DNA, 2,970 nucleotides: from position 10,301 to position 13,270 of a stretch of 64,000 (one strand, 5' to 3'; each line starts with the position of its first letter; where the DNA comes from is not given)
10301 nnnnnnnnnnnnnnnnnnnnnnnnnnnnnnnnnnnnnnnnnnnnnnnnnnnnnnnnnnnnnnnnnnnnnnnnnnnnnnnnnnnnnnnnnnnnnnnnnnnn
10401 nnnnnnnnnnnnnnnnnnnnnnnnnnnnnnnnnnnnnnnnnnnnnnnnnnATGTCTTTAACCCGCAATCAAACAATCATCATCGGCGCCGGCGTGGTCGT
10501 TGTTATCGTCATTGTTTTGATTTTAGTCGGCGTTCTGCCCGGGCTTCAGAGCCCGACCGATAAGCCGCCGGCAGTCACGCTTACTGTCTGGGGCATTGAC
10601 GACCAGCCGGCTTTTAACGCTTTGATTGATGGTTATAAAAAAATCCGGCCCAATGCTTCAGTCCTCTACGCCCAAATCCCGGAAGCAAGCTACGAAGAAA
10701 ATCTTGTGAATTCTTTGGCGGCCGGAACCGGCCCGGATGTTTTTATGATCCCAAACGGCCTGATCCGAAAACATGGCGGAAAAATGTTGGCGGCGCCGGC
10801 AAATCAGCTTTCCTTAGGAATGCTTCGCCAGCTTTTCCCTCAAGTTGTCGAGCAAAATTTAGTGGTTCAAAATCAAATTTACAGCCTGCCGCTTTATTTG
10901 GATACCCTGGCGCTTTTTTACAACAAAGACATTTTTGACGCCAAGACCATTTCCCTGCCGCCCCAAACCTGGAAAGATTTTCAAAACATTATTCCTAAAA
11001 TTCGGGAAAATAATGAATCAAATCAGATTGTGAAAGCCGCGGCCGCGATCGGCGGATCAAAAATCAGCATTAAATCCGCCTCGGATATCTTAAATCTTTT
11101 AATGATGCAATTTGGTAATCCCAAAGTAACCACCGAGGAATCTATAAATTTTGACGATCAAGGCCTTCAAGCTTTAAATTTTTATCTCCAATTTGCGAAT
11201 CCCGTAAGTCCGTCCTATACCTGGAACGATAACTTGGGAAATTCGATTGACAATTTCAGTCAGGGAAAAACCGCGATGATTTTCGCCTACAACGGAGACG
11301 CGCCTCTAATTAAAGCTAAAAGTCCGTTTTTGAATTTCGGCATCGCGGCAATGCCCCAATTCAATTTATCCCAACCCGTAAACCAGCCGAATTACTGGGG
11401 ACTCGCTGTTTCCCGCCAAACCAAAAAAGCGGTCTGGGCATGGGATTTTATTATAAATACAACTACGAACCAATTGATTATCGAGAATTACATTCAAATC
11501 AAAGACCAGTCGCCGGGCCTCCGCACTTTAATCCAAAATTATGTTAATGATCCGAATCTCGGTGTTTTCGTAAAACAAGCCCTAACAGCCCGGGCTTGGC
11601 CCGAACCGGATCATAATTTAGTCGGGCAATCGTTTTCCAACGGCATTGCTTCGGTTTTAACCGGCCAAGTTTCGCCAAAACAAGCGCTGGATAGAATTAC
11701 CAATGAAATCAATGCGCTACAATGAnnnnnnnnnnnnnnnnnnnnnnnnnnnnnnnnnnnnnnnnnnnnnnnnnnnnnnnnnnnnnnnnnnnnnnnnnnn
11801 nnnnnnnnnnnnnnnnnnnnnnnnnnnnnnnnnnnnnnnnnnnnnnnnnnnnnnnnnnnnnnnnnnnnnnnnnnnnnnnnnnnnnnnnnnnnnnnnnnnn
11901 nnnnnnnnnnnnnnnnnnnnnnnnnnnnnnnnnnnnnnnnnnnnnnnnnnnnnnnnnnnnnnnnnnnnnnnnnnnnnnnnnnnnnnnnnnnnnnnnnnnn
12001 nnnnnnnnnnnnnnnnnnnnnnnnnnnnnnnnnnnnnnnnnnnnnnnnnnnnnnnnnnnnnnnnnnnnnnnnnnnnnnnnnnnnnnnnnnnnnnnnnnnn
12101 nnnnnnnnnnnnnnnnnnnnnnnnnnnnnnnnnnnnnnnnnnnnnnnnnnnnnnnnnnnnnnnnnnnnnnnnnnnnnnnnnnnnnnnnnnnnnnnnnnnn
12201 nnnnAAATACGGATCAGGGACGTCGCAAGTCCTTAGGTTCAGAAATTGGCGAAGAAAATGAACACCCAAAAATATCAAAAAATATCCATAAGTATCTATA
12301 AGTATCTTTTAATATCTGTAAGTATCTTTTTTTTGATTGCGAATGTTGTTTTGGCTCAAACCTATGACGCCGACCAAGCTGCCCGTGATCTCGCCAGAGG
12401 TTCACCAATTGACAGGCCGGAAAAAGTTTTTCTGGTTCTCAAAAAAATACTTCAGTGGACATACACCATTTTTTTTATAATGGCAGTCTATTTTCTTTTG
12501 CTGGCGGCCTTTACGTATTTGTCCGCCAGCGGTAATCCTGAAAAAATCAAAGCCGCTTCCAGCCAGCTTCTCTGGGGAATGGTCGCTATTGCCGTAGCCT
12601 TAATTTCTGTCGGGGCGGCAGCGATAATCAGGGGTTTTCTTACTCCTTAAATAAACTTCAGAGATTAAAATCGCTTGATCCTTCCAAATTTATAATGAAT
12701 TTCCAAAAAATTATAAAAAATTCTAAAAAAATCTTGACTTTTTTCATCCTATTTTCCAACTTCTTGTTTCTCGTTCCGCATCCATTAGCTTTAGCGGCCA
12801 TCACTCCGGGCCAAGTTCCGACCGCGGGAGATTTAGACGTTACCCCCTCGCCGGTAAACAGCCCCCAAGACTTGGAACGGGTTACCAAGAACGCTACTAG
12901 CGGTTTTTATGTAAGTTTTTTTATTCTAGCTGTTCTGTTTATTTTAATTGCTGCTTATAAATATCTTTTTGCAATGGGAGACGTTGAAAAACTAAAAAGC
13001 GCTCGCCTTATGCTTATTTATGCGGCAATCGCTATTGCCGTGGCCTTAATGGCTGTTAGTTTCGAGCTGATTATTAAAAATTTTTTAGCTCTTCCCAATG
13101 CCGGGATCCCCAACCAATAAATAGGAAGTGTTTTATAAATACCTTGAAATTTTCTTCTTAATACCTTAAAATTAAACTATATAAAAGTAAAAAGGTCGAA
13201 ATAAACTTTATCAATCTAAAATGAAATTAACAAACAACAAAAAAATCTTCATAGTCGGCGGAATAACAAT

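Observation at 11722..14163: Tandem array of five divergent TrbC/VirB2-like pilin paralogs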

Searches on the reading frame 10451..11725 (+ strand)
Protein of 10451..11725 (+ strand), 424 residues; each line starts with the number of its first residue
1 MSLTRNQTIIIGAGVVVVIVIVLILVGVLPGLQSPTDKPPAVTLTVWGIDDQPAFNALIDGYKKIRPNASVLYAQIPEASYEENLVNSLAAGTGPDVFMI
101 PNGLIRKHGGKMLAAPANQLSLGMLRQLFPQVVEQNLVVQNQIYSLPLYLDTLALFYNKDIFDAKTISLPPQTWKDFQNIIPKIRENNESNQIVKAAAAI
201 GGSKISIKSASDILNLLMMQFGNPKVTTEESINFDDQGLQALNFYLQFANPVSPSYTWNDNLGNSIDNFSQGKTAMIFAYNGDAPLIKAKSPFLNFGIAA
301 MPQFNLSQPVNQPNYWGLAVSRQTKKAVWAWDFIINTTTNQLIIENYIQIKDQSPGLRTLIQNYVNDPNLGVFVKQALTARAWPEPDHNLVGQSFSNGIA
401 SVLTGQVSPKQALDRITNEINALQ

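Call 3: search_protein_families(library=pfam, proteins=[window:10451-11725:+], max_evalue=1)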
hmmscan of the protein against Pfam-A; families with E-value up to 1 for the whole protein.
window:10451-11725:+ (424 aa): 2 families
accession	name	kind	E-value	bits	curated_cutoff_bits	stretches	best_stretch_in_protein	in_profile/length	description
PF01547.30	SBP_bac_1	-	1.3e-25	91.4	26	1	52-334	7-297/307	Bacterial extracellular solute-binding protein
PF13416.11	SBP_bac_8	-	3.3e-18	66.9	27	1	70-340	13-245/279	Bacterial extracellular solute-binding protein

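Call 49: find_related_loci(query=A4, collection=genome_contigs, flank=10000)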
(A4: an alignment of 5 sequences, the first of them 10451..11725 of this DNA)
Query A4 (424 aa) in genome_contigs; peptide patterns used: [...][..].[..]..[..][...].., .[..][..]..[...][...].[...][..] (x = any residue, [..] = any of these).
409 stretches matched a pattern; 396 encode a relative of the query (tblastn E <= 1e-3); the best 80 are kept; 80 distinct loci.
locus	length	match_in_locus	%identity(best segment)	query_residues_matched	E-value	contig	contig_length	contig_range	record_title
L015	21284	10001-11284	49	1-423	8e-134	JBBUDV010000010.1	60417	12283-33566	MAG: Patescibacteria group bacterium isolate H41-bin049 H41_bin049_000000000010, whole genome shotgun sequence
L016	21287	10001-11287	50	1-423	2e-132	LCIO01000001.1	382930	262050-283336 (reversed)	MAG: Candidatus Wolfebacteria bacterium GW2011_GWA1_44_24 UW50_C0001, whole genome shotgun sequence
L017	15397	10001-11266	50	1-423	3e-129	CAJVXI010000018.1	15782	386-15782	TPA_asm: uncultured bacterium isolate DRR093005_bin.15_MetaBAT_v2.12.1_MAG genome assembly, contig: NODE_1633_length_157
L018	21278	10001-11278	49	1-423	1e-127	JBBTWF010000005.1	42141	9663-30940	MAG: Patescibacteria group bacterium isolate H41-bin263_1 H41_bin263_1_000000000005, whole genome shotgun sequence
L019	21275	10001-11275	48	3-423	3e-127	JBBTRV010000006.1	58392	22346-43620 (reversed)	MAG: Patescibacteria group bacterium isolate H51-bin136_1 H51_bin136_1_000000000006, whole genome shotgun sequence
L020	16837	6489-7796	48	1-423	2e-126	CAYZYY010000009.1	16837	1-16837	MAG TPA_asm: uncultured Candidatus Saccharibacteria bacterium isolate binchicken_co129_17 genome assembly, contig: NODE_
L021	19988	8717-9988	50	1-423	3e-126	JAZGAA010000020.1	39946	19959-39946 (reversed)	MAG: Candidatus Paceibacterota bacterium isolate SCS1bin.15 SCS1bin.15_20, whole genome shotgun sequence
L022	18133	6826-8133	48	1-423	3e-126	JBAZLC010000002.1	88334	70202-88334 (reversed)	MAG: Candidatus Paceibacterota bacterium isolate SO_2017_LW4_159 scaffold_806_c1_LW137-91_2017, whole genome shotgun seq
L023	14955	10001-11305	49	1-423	2e-126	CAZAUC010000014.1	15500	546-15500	MAG TPA_asm: uncultured Candidatus Saccharibacteria bacterium isolate SRP214966_co6_158 genome assembly, contig: NODE_22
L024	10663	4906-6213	48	1-423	4e-126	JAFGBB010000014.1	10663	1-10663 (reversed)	MAG: Candidatus Wolfebacteria bacterium isolate Zod_Metabat.1002 k87_3810453, whole genome shotgun sequence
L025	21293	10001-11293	46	1-421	3e-126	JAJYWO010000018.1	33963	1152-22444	MAG: bacterium isolate FK3.bin121 NODE_2422_length_33963_cov_1.388373, whole genome shotgun sequence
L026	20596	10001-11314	50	1-424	5e-126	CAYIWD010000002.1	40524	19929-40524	MAG TPA_asm: uncultured Candidatus Saccharibacteria bacterium isolate ERP119705_co3_600 genome assembly, contig: NODE_95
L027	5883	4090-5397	50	1-423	2e-125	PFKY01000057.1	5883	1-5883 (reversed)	MAG: Candidatus Wolfebacteria bacterium CG_4_10_14_0_8_um_filter_39_64 CG_4_10_14_0.8_um_filter_scaffold_11231_c, whole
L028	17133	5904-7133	48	1-423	4e-124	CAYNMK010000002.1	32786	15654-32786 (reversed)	MAG TPA_asm: uncultured Candidatus Saccharibacteria bacterium isolate binchicken_co53_88 genome assembly, contig: NODE_4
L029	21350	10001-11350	47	1-423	2e-123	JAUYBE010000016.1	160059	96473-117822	MAG: bacterium isolate C19_maxbin.019_sub C19_k141_31568, whole genome shotgun sequence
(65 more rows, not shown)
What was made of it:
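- Tried and rejected: I used the SBP alignment A4 instead (call 49).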

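Call 62: search_protein_families(library=pfam, alignment_id=A5, max_evalue=0.00001)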
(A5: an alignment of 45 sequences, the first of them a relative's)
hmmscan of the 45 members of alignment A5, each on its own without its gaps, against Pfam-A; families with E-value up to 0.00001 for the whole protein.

A. member 1, L016:60-1508:+ (482 aa): 2 families
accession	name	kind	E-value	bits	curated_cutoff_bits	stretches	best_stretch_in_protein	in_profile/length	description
PF22505.1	RNase_J_b_CASP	-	4e-46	156.3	27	1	150-273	2-125/126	Ribonuclease J, beta-CASP domain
PF17770.6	RNase_J_C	-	4.9e-30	105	23.8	1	382-482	1-102/102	Ribonuclease J C-terminal domain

B. families by the number of members that match (of 45 scanned): 40 families (the first 25 are shown)
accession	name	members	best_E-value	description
PF00575.29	S1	11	2.8e-43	S1 RNA binding domain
PF01434.24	Peptidase_M41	8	1e-68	Peptidase family M41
PF01138.27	RNase_PH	8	1.2e-53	3' exoribonuclease family, domain 1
PF00004.35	AAA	8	1.7e-45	ATPase family associated with various cellular activities (AAA)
PF17862.7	AAA_lid_3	8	3.7e-16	AAA+ lid domain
PF00013.35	KH_1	7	1.3e-09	KH domain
PF03725.20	RNase_PH_C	6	2.2e-15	3' exoribonuclease family, domain 2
PF06480.20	FtsH_ext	5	7.5e-09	FtsH Extracellular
PF03726.19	PNPase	5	8e-09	Polyribonucleotide nucleotidyltransferase, RNA binding domain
PF23459.1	S1_RRP5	4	4.9e-14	RRP5 S1 domain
PF22505.1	RNase_J_b_CASP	3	7.3e-47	Ribonuclease J, beta-CASP domain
PF17770.6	RNase_J_C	3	4.9e-30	Ribonuclease J C-terminal domain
PF00753.33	Lactamase_B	3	2.8e-14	Metallo-beta-lactamase superfamily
PF12706.13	Lactamase_B_2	3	2.4e-11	Beta-lactamase superfamily domain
PF20720.3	nSTAND3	3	4.1e-08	Novel STAND NTPase 3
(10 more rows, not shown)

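Call 63: search_solved_structures(query=A4, max_evalue=0.00001)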
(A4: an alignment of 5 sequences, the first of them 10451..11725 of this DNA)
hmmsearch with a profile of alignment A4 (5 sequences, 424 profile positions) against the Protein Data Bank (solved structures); distinct sequences matched with E-value up to 0.00001: 244 (the best 60 are shown).
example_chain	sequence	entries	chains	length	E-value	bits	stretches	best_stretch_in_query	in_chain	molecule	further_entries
4qrz_A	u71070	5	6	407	4.6e-27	98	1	36-422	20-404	ABC-TYPE SUGAR TRANSPORTER | ABC transporter, substrate binding protein (Sugar)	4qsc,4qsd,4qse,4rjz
4r9f_A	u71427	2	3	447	3e-26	95.3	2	15-189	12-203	MBP1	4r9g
3jzj_A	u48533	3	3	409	1.8e-23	86.1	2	43-171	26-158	Acarbose/maltose binding protein GacH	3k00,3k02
3k01_A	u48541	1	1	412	2e-23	86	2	43-171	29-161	Acarbose/maltose binding protein GacH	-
5ysb_A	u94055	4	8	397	5.4e-22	81.3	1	36-423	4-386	Lin1841 protein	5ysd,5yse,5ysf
3uor_A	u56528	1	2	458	2.5e-21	79.1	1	35-359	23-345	ABC transporter sugar binding protein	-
1eu8_A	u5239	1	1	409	7.6e-21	77.5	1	55-186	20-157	TREHALOSE/MALTOSE BINDING PROTEIN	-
8art_A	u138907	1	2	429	1.7e-20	76.4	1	31-185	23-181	Putative secreted maltose-binding protein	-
5ci5_A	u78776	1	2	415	3.3e-19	72.1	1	51-422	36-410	Extracellular solute-binding protein family 1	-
7nbz_A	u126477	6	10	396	8.2e-18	67.5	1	56-422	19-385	Sulfoquinovosyl binding protein | Sulfoquinovosyl glycerol-binding protein SmoF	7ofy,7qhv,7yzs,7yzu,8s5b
6pql_A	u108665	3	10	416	1.2e-17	67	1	35-202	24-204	ABC transporter sugar-binding protein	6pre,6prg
5f7v_A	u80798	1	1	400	1.2e-17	67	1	39-203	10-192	Lmo0181 protein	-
2hfb_A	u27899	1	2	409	2.7e-17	65.8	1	37-202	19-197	Sugar ABC transporter, sugar-binding protein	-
2heu_A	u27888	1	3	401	5.2e-17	64.9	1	41-202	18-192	Sugar ABC transporter, sugar-binding protein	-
2hq0_A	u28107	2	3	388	5.8e-17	64.7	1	41-202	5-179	Sugar ABC transporter, sugar-binding protein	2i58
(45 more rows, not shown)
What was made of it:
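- Closest known: Pheromone-binding lipoproteins PrgZ/TraC of Enterococcus conjugative plasmids. Different: The SBP here is family 1 (sugar type, call 63), is membrane-anchored by an uncleaved helix, and directly precedes the pilin genes.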

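Call 64: search_protein_families(library=ncbifam, proteins=[window:10451-11725:+], max_evalue=0.01)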
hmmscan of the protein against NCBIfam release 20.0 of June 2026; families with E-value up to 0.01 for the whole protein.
window:10451-11725:+ (424 aa): 5 families
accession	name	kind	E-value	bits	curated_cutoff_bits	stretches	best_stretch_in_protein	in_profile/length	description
NF053763.1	ABCarbgalBndGanS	equivalog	5.3e-09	35.3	700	1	74-178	71-173/420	galactooligosaccharide ABC transporter substrate-binding protein GanS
NF007011.0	PRK09474.1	equivalog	1e-06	27.9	291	1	43-190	32-171/396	maltose/maltodextrin ABC transporter substrate-binding protein MalE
NF008211.0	PRK10974.1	equivalog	0.00013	20.7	411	1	142-303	137-294/439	sn-glycerol-3-phosphate ABC transporter substrate-binding protein UgpB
TIGR03850.1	bind_CPR_0540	equivalog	0.00027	19.7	299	1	140-188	148-195/437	carbohydrate ABC transporter substrate-binding protein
TIGR03851.1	chitin_NgcE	equivalog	0.0063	15.5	399.65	1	128-188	139-197/450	N-acetylglucosamine/diacetylchitobiose ABC transporter substrate-binding protein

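Call 73: search_protein_families(library=padloc, proteins=[window:10451-11725:+], max_evalue=0.01)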
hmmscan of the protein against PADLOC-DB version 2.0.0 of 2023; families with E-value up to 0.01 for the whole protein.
window:10451-11725:+ (424 aa): 0 families

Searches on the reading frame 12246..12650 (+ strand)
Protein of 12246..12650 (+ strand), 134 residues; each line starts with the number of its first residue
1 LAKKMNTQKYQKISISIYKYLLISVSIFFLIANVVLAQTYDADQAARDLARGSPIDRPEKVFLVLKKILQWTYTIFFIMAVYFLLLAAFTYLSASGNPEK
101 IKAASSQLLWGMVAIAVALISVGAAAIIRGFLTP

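Call 3: search_protein_families(library=pfam, proteins=[window:12246-12650:+], max_evalue=1)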
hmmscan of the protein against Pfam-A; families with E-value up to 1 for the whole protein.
window:12246-12650:+ (134 aa): 10 families
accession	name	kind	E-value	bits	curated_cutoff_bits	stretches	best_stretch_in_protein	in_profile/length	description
PF18895.5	T4SS_pilin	-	1.5e-05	25.4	26.6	1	61-131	5-70/71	Type IV secretion system pilin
PF00689.26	Cation_ATPase_C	-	0.0066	16.7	27.3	1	23-120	61-132/175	Cation transporting ATPase, C-terminus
PF01988.24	VIT1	-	0.018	15.3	28.1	1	63-120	156-211/214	VIT family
PF14802.11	TMEM192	-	0.069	12.7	25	1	3-75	10-74/236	TMEM192 family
PF09930.14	DUF2162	-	0.13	12.1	34.4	0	75-126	31-82/223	Predicted transporter (DUF2162)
PF24709.1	DUF7670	-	0.22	12.3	29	1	66-120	5-60/118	Domain of unknown function (DUF7670)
PF00335.26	Tetraspanin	-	0.22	11.6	32.1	1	65-132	1-63/225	Tetraspanin family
PF12420.13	DUF3671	-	0.27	11.1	34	1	3-103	144-220/223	Fam-L, Fam-M like protein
PF08285.16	DPM3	-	0.35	11.6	25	0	66-105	2-41/90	Dolichol-phosphate mannosyltransferase subunit 3 (DPM3)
PF20342.3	DUF6637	-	0.91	10.2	27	1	71-128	44-101/103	Family of unknown function (DUF6637)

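Call 4: search_protein_families(library=ncbifam, proteins=[window:12246-12650:+], max_evalue=1)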
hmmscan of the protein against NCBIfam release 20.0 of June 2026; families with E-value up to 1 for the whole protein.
window:12246-12650:+ (134 aa): 4 families
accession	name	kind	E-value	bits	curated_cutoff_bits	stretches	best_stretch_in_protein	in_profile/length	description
NF045849.1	ICE_MMCAP2_0565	equivalog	2.5e-06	27.1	40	1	60-130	8-78/80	Mbov_0395 family pilin-like conjugal transfer protein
NF045890.1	conj_pls20_p028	equivalog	0.13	11.1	150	1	15-126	250-342/377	pLS20_p028 family conjugation system transmembrane protein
NF040514.1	CAL67264_fam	equivalog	0.17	12.2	50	1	67-96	4-33/57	CAL67264 family membrane protein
NF001194.0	PRK00159.1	equivalog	0.92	9.7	102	0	89-121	12-44/87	cell division protein CrgA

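Call 73: search_protein_families(library=padloc, proteins=[window:12258-12650:+], max_evalue=0.01)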
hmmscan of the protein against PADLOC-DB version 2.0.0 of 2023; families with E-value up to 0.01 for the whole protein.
window:12258-12650:+ (130 aa): 0 families

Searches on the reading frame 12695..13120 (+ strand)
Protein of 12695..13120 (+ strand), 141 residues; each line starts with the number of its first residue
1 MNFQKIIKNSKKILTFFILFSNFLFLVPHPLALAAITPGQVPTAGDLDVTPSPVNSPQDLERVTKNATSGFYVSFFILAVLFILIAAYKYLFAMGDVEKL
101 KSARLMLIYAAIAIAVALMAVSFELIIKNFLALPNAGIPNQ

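Call 3: search_protein_families(library=pfam, proteins=[window:12695-13120:+], max_evalue=1)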
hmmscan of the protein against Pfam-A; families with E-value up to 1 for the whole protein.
window:12695-13120:+ (141 aa): 4 families
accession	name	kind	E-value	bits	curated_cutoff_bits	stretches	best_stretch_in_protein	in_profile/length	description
PF18895.5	T4SS_pilin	-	6e-05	23.5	26.6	1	61-120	6-64/71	Type IV secretion system pilin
PF12420.13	DUF3671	-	0.03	14.2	34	1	5-88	152-207/223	Fam-L, Fam-M like protein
PF04893.22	Yip1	-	0.065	13.5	28.6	1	3-122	11-115/173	Yip1 domain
PF14256.11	YwiC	-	0.12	13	25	1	75-124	30-79/126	YwiC-like protein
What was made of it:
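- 12695..13120 (+): Pilin 3, class B, 141 aa. Loop GDVEKLK. PF18895 23.5 bits, E 6e-5 (call 3).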

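Call 4: search_protein_families(library=ncbifam, proteins=[window:12695-13120:+], max_evalue=1)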
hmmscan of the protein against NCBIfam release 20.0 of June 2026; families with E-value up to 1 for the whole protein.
window:12695-13120:+ (141 aa): 3 families
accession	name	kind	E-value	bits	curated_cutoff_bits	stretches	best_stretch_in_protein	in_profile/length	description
NF045849.1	ICE_MMCAP2_0565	equivalog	0.0013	18.4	40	1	62-124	11-73/80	Mbov_0395 family pilin-like conjugal transfer protein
NF045846.1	MSC0882_dom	subfamily_domain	0.033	13.4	60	1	60-131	5-70/244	MSC_0882 family membrane protein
NF046000.1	MAG1210_fam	subfamily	0.13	10.8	275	1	69-128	63-122/550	MAG1210 family protein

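Call 73: search_protein_families(library=padloc, proteins=[window:12695-13120:+], max_evalue=0.01)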
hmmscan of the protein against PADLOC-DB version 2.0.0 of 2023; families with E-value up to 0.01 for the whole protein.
window:12695-13120:+ (141 aa): 0 families
